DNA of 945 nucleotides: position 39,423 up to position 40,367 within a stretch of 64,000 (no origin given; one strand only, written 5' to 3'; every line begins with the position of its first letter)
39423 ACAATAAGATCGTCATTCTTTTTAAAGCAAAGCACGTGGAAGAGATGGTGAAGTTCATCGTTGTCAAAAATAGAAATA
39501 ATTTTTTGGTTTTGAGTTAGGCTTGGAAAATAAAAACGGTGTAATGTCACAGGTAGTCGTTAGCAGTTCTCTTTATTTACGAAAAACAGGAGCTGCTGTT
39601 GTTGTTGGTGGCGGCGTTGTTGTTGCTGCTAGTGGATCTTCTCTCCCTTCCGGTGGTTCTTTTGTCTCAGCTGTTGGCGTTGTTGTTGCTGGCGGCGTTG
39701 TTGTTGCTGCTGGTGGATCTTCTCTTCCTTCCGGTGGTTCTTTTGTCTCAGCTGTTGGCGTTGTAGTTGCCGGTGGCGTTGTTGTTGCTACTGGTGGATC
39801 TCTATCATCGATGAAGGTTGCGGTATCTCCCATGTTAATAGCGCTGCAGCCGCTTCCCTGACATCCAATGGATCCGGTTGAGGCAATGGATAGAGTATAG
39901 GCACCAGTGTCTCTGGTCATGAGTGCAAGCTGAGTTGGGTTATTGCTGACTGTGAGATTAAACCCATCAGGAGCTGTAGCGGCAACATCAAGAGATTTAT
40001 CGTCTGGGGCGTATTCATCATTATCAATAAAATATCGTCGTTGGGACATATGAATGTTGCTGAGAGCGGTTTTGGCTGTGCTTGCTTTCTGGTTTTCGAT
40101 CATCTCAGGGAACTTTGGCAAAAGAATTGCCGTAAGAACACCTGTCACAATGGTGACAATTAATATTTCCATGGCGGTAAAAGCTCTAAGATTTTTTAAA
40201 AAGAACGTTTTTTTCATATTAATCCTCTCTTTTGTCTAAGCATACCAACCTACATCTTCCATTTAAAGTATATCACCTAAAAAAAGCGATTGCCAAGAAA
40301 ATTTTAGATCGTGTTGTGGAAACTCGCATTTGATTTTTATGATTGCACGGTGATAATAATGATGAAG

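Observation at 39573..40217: Pilin with C-terminal Thr/Pro-rich 27-aa tandem repeats encoded by an 81-bp DNA repeat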

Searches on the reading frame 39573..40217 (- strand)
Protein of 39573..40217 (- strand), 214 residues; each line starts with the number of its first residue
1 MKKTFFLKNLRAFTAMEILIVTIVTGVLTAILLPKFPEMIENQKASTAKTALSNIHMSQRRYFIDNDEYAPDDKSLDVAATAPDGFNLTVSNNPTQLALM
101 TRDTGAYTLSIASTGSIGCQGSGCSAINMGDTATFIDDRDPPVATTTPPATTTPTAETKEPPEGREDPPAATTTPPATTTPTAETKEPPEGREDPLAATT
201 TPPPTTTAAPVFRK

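Call 5: search_protein_families(library=pfam, proteins=[window:39573-40217:-], max_evalue=1)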
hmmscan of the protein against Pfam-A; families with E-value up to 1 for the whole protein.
window:39573-40217:- (214 aa): 5 families
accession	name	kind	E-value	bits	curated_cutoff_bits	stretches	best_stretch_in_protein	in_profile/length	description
PF16732.10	ComP_DUS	-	0.00071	20.8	27.3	1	34-116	1-77/87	Type IV minor pilin ComP, DNA uptake sequence receptor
PF20858.2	Pgp3_N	-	0.0094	16.4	27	1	78-98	43-65/68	Immunodominant antigen Pgp3, N-terminal domain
PF16734.10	Pilin_GH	-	0.13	13.1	28.9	1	46-96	2-53/114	Type IV pilin-like G and H, putative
PF07963.17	N_methyl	-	0.16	12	21.2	1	8-33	2-27/27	Prokaryotic N-terminal methylation motif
PF14967.11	FAM70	-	0.52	10.1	27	1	18-81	200-263/323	FAM70 protein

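Call 6: search_protein_families(library=ncbifam, proteins=[window:39573-40217:-], max_evalue=1)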
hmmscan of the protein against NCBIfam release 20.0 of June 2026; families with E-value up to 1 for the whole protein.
window:39573-40217:- (214 aa): 10 families
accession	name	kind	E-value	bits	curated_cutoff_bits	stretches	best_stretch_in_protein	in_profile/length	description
NF041775.1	typeIV_PilA_Myxo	equivalog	1.1e-09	38.6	400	1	6-92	6-92/214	type IV pilin protein PilA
TIGR01710.1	typeII_sec_gspG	equivalog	1.5e-08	34.7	88.85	1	11-87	1-77/134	type II secretion system major pseudopilin GspG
NF041013.1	T4P_ComGE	equivalog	0.00034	20.7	49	1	8-67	1-61/83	competence type IV pilus minor pilin ComGE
NF040999.1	pilin_ComGC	equivalog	0.0063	16.7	75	1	11-66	2-57/84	competence type IV pilus major pilin ComGC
NF033761.1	gliding_GltJ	equivalog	0.025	13.6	450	1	139-208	413-481/671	adventurous gliding motility protein GltJ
TIGR02596.1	TIGR02596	subfamily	0.038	14.1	70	1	13-54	1-42/196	Verru_Chthon cassette protein D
NF007950.1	PRK10669.1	equivalog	0.12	11.2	700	1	10-51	145-186/547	YbaL family putative K(+) efflux transporter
NF007862.0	PRK10574.1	equivalog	0.15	12.2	138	1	9-41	3-35/145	prepilin peptidase-dependent pilin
NF040982.1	ComGD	equivalog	0.17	12.3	70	1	11-46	2-37/139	competence type IV pilus minor pilin ComGD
TIGR02532.1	IV_pilin_GFxxxE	domain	0.69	9.9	16.3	0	11-33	2-24/24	prepilin-type N-terminal cleavage/methylation domain-containing protein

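Call 7: find_homologous_proteins(query=window:39573-40217:-, max_evalue=0.001)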
Query window:39573-40217:- (214 aa): 1 proteins with E <= 0.001 among 8000 candidates.
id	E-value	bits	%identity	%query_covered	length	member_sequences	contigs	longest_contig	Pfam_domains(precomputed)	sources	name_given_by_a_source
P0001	3.6e-130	450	100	100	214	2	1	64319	-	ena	-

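Call 14: find_encoding_contigs(protein=P0001, flank=3000, max_places=10)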
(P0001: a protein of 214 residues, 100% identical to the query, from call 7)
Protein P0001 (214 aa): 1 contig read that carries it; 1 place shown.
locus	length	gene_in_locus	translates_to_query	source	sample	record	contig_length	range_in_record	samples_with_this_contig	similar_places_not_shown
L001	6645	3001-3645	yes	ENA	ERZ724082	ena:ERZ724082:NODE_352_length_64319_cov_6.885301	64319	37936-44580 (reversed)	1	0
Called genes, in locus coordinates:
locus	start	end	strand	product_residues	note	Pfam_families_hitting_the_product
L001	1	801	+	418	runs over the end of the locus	PF28597:T2SSF_N, PF00482:T2SSF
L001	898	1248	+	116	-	PF07963:N_methyl (weak)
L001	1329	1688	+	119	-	-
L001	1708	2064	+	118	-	-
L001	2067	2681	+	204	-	-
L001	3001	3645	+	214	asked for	-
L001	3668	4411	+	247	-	PF20260:PUA_4, PF04452:Methyltrans_RNA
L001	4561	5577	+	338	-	PF00154:RecA_N, PF08423:Rad51, PF06745:ATPase (faint), PF01637:ATPase_2 (weak), PF27531:MT3502_N (weak), PF21096:RecA_C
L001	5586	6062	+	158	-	PF21982:RecX_HTH1, PF02631:RecX_HTH2, PF21981:RecX_HTH3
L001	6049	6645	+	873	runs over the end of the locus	PF01411:tRNA-synt_2c, PF07973:tRNA_SAD, PF02272:DHHA1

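Call 16: search_protein_representatives(protein=window:39573-40217:-)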
Query: 214 residues. Proteins with E-value up to 0.001 (for the whole library): 4646; up to 1e-10: 68; up to 1e-30: 3. The best 150 are listed.
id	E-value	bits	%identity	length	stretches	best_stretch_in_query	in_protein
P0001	1.1e-130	449.7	100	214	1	1-214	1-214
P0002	4.1e-33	131.3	53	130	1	1-128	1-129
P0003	4.3e-32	127.9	44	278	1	7-163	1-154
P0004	5.1e-26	108.1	40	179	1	8-164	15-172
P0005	4.6e-24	101.7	38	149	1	3-131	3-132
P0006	8.9e-24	100.8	40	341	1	10-130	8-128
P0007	7.4e-23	97.8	45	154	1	7-128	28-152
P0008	1.7e-21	93.4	44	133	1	9-130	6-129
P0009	2.8e-21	92.6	36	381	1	1-152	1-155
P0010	1.1e-20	90.7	45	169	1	9-128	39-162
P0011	6.4e-19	84.9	35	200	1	10-152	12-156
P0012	2.1e-15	73.5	33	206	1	12-137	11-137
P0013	4.1e-15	72.5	35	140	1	1-120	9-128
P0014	4.6e-15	72.4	35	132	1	1-128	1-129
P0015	7.1e-15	71.8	38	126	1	11-128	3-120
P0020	3.9e-14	69.3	37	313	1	8-129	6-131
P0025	1.5e-13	67.4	40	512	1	8-163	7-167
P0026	1.6e-13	67.3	36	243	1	8-133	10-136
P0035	1.3e-12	64.3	31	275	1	11-150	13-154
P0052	1.9e-11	60.6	37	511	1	6-130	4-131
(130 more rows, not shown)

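Call 21: list_cluster_members(proteins=[window:39573-40217:-, P0002, P0003, P0004])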
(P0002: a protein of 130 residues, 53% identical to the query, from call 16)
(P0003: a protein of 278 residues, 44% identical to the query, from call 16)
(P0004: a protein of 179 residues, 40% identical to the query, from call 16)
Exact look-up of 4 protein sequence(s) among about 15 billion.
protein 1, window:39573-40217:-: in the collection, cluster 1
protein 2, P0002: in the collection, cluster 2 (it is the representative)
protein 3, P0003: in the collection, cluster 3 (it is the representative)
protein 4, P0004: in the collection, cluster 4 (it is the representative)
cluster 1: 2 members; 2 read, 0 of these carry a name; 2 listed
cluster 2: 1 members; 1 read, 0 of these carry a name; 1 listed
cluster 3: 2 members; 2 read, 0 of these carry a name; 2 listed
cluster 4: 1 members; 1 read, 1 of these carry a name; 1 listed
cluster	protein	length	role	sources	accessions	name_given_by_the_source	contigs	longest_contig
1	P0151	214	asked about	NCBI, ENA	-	-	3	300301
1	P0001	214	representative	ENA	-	-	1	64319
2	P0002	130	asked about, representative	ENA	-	-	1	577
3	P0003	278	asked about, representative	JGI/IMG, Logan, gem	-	-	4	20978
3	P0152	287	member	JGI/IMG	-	-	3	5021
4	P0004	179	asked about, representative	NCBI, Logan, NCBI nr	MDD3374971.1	MAG: hypothetical protein PHY73_04535 [Candidatus Omnitrophica bacterium] | hypothetical protein [Candidatus Omnitrophota bacterium]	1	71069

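Call 22: find_encoding_contigs(protein=window:39573-40217:-, flank=10000, max_places=10)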
Protein window:39573-40217:- (214 aa): 3 contigs read that carry it; 2 places shown.
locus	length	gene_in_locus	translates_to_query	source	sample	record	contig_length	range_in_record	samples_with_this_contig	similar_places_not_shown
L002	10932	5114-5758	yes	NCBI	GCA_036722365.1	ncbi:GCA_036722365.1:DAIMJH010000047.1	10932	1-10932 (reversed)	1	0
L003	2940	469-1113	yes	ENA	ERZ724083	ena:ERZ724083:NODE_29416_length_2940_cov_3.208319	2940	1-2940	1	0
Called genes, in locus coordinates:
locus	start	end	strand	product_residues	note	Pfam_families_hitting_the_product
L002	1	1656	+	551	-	?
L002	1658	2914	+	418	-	PF28597:T2SSF_N, PF00482:T2SSF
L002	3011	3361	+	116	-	PF07963:N_methyl (weak)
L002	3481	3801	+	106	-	-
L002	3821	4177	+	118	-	-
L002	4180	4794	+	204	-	-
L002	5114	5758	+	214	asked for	-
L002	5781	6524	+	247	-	PF20260:PUA_4, PF04452:Methyltrans_RNA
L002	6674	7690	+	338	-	PF00154:RecA_N, PF08423:Rad51, PF06745:ATPase (faint), PF01637:ATPase_2 (weak), PF27531:MT3502_N (weak), PF21096:RecA_C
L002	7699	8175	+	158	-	PF21982:RecX_HTH1, PF02631:RecX_HTH2, PF21981:RecX_HTH3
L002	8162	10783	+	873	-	PF01411:tRNA-synt_2c, PF07973:tRNA_SAD, PF02272:DHHA1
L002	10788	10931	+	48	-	?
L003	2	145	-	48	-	?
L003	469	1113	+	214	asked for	-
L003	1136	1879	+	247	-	PF20260:PUA_4, PF04452:Methyltrans_RNA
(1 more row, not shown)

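Call 26: find_related_loci(query=A3, collection=genome_contigs, flank=10000)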
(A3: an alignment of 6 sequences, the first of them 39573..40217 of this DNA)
Query A3 (214 aa) in genome_contigs; peptide patterns used: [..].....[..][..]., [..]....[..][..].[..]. (x = any residue, [..] = any of these).
50 stretches matched a pattern, but none encodes a relative of the query by tblastn (E <= 1e-3).

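Call 28: find_encoding_contigs(protein=P0004, flank=10000, max_places=3)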
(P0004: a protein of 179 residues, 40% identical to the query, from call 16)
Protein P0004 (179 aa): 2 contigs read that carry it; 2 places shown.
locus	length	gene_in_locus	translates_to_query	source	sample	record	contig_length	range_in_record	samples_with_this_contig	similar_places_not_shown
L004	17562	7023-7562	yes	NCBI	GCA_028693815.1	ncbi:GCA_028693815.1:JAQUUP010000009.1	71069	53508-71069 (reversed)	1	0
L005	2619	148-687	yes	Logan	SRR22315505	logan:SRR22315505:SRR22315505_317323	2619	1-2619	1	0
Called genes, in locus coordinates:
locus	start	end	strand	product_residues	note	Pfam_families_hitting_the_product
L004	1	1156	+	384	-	PF03958:Secretin_N, PF00263:Secretin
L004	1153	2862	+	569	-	PF05157:MshEN, PF00437:T2SSE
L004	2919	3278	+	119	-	PF05635:23S_rRNA_IVP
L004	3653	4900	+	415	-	PF28597:T2SSF_N, PF00482:T2SSF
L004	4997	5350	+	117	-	PF07963:N_methyl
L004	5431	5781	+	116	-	PF07963:N_methyl (weak)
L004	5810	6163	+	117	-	-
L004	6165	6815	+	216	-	-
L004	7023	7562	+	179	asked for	-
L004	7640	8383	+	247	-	PF20260:PUA_4, PF04452:Methyltrans_RNA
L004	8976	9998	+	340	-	PF00154:RecA_N, PF08423:Rad51, PF06745:ATPase (faint), PF27531:MT3502_N (weak), PF01637:ATPase_2 (faint), PF21096:RecA_C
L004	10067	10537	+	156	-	PF21982:RecX_HTH1, PF02631:RecX_HTH2, PF21981:RecX_HTH3 (weak)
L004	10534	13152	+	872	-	PF01411:tRNA-synt_2c, PF07973:tRNA_SAD, PF02272:DHHA1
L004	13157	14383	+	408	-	PF00815:Histidinol_dh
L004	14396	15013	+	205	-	PF00475:IGPD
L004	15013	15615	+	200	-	PF00117:GATase, PF07685:GATase_3 (weak), PF01174:SNO, PF07722:Peptidase_C26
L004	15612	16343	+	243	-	PF00977:His_biosynth, PF01207:Dus (faint)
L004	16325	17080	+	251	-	PF00977:His_biosynth, PF02581:TMP-TENI (faint), PF01207:Dus (faint), PF03060:NMO (faint)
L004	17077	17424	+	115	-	PF01502:PRA-CH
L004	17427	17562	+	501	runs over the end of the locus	PF04715:, PF00425:Chorismate_bind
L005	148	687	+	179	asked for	-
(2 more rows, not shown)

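Call 29: find_encoding_contigs(protein=P0003, flank=10000, max_places=4)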
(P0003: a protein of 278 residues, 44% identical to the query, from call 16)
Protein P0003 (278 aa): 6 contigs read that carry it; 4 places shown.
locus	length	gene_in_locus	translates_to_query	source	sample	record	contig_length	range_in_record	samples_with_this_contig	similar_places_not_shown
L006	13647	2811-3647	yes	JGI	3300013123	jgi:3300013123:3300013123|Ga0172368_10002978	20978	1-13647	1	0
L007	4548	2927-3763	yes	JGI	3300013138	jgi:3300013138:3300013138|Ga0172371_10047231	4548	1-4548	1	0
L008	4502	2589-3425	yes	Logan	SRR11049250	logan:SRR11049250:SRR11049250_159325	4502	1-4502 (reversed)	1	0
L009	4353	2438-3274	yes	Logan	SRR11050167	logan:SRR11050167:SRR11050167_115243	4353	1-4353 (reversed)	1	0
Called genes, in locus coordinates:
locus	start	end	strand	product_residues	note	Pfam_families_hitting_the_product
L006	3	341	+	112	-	?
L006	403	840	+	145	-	PF07963:N_methyl (weak)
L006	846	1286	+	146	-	-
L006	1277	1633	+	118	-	PF07963:N_methyl (weak)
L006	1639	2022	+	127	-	-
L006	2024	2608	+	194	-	-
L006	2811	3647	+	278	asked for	-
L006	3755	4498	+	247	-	PF20260:PUA_4, PF04452:Methyltrans_RNA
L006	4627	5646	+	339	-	PF00154:RecA_N, PF08423:Rad51, PF06745:ATPase (faint), PF01637:ATPase_2 (faint), PF27531:MT3502_N (weak), PF21096:RecA_C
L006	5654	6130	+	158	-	PF21982:RecX_HTH1, PF02631:RecX_HTH2, PF21981:RecX_HTH3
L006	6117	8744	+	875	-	PF01411:tRNA-synt_2c, PF07973:tRNA_SAD, PF02272:DHHA1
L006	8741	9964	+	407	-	PF00815:Histidinol_dh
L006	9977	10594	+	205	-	PF00475:IGPD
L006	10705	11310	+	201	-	PF00117:GATase, PF07685:GATase_3 (weak), PF01174:SNO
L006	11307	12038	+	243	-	PF00977:His_biosynth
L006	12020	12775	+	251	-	PF00977:His_biosynth, PF02581:TMP-TENI (faint), PF01207:Dus (faint)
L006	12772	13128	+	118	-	PF01502:PRA-CH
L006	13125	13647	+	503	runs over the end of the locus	PF04715:, PF00425:Chorismate_bind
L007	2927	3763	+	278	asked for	-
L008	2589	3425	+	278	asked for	-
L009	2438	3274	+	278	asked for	-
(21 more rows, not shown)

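Call 37: find_related_loci(query=A3, collection=metagenome_contigs, flank=10000)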
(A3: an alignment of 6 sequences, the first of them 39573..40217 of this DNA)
Query A3 (214 aa) in metagenome_contigs; peptide patterns used: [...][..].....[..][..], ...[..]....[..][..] (x = any residue, [..] = any of these).
224 stretches matched a pattern, but none encodes a relative of the query by tblastn (E <= 1e-3).

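Call 39: predict_structure(alignment_id=A4)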
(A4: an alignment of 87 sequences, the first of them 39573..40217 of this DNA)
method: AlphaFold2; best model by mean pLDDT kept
length: 214 residues; sequences in the alignment: 87
mean_pLDDT: 79.9   pTM: 0.58
mean pLDDT of the five models: 79.9, 79.8, 78.4, 78.2, 77.9
residues with pLDDT >= 90: 114; 70-90: 16; 50-70: 77; < 50: 7
segments of 3 or more residues with pLDDT < 50: none
pLDDT, mean of each block of 10 residues (from residue 1): 70 90 98 95 96 98 98 96 98 97 97 96 90 53 54 52 55 58 65 57 67 70
secondary structure, 60 per line:
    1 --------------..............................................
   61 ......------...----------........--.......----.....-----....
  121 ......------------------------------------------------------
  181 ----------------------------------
elements in order: H15-66 E86-93 E96-102 E107-111 E117-121 H122-126

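Call 42: fold_search(model_id=the predicted structure, library=pdb)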
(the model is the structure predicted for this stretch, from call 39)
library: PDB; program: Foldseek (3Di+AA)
matches with E <= 10: 211; with E <= 0.001: 0
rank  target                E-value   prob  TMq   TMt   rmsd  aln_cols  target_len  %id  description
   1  1ay2_A                4.4e-03  1.00  0.29  0.38   8.0        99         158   17  STRUCTURE OF THE FIBER-FORMING PROTEIN PILIN AT 2.6 ANGSTROMS RESOLUTION (released 1998-04-29)
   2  6xxd_A                4.7e-03  1.00  0.34  0.54   3.8       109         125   20  CryoEM structure of the type IV pilin PilA4 from Thermus thermophilus (released 2020-03-11)
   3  5vxx_A                1.7e-02  0.85  0.22  0.29   8.4       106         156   15  Cryo-EM reconstruction of Neisseria gonorrhoeae Type IV pilus (released 2017-07-12)
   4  2hi2_A                1.8e-02  0.99  0.29  0.38   8.1       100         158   17  Crystal structure of native Neisseria gonorrhoeae Type IV pilin at 2.3 Angstroms Resolution (released 2006-09-12)
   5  9laa_A                2.4e-02  0.66  0.21  0.30   8.0       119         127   19  Cryo-EM structure of Shewanella oneidensis MR-1 PilA pili. (released 2026-01-07)
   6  8tj2_A                3.3e-02  0.98  0.28  0.29   5.7        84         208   28  CryoEM structure of Myxococcus xanthus type IV pilus (released 2023-08-09)
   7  8p3b                  9.7e-02  0.57  0.21  0.27   9.9       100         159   18  Neisseria meningitidis Type IV pilus SA-GATDH variant (released 2024-04-03)
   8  5kua_A                9.7e-02  0.51  0.21  0.26   9.6        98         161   16  Cryo-EM reconstruction of Neisseria meningitidis Type IV pilus (released 2016-10-12)
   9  4v1j                  1.0e+00  0.16  0.18  0.26   9.8        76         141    9  Structure of Neisseria meningitidis Major Pillin (released 2016-01-13)
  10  8ae6_W                1.1e+00  0.07  0.10  0.02   4.1        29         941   21  Cryo-EM structure of the SEA complex wing (SEACIT) (released 2022-11-02)
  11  8ey4_A                1.3e+00  0.15  0.13  0.28   2.7        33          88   18  Contact-dependent growth inhibition toxin-immunity protein complex from E. coli O32:H37 (released 2023-11-08)
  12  4ki3_E                1.3e+00  0.04  0.11  0.14   5.6        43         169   12  1.70 Angstrom resolution crystal structure of outer-membrane lipoprotein carrier protein (lolA) from Yersinia pestis C (released 2013-05-15)
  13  4ki3_L                1.4e+00  0.04  0.11  0.13   3.4        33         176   15  1.70 Angstrom resolution crystal structure of outer-membrane lipoprotein carrier protein (lolA) from Yersinia pestis C (released 2013-05-15)
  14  4py5_A                1.5e+00  0.23  0.15  0.12   2.2        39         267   15  Thermovibrio ammonificans RNase H3 in complex with 19-mer RNA/DNA (released 2014-07-30)
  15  4bhr_B                1.5e+00  0.16  0.23  0.48   6.5        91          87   18  Structure of the TTHA1221 type IV pilin protein from Thermus thermophilus (released 2013-11-20)
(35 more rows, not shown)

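Call 47: find_encoding_contigs(protein=P0006, flank=5000, max_places=2)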
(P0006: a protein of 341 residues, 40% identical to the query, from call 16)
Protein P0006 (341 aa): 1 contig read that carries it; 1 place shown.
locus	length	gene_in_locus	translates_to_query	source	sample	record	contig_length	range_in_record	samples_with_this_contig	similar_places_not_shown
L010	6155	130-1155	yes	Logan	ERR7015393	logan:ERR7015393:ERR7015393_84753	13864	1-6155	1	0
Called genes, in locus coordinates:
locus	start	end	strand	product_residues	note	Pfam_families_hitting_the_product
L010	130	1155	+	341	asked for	-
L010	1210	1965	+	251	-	PF20260:PUA_4, PF04452:Methyltrans_RNA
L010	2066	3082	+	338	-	PF00154:RecA_N, PF08423:Rad51, PF27531:MT3502_N (weak), PF21096:RecA_C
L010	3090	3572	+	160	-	PF21982:RecX_HTH1 (weak), PF02631:RecX_HTH2, PF21981:RecX_HTH3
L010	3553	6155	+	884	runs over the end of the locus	PF01411:tRNA-synt_2c, PF07973:tRNA_SAD, PF02272:DHHA1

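Call 48: find_encoding_contigs(protein=P0008, flank=5000, max_places=2)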
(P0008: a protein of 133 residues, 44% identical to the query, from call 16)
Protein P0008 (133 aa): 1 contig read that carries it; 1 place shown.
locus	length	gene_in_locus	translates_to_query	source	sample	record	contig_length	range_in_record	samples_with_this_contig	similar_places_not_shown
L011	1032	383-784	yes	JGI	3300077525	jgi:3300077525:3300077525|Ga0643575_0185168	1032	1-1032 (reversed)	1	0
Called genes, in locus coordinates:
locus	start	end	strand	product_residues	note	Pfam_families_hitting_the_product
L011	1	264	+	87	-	?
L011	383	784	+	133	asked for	PF07963:N_methyl (weak)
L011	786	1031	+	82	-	?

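Call 49: find_encoding_contigs(protein=P0011, flank=5000, max_places=2)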
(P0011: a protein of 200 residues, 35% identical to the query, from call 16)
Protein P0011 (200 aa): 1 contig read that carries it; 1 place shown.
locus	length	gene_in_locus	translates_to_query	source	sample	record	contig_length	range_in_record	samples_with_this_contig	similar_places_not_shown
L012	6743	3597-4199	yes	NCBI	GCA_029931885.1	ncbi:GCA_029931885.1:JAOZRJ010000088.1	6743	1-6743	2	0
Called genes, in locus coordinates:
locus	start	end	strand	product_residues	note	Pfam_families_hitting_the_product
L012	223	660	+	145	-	PF07963:N_methyl (weak)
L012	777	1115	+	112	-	-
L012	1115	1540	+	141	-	-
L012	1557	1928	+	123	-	-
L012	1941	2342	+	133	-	-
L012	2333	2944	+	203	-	-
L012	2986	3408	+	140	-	PF07963:N_methyl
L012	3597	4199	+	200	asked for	-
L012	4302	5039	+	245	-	PF20260:PUA_4, PF04452:Methyltrans_RNA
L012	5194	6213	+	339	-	PF00154:RecA_N, PF08423:Rad51, PF06745:ATPase (faint), PF01637:ATPase_2 (faint), PF27531:MT3502_N (weak), PF21096:RecA_C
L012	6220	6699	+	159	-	PF21982:RecX_HTH1, PF02631:RecX_HTH2, PF21981:RecX_HTH3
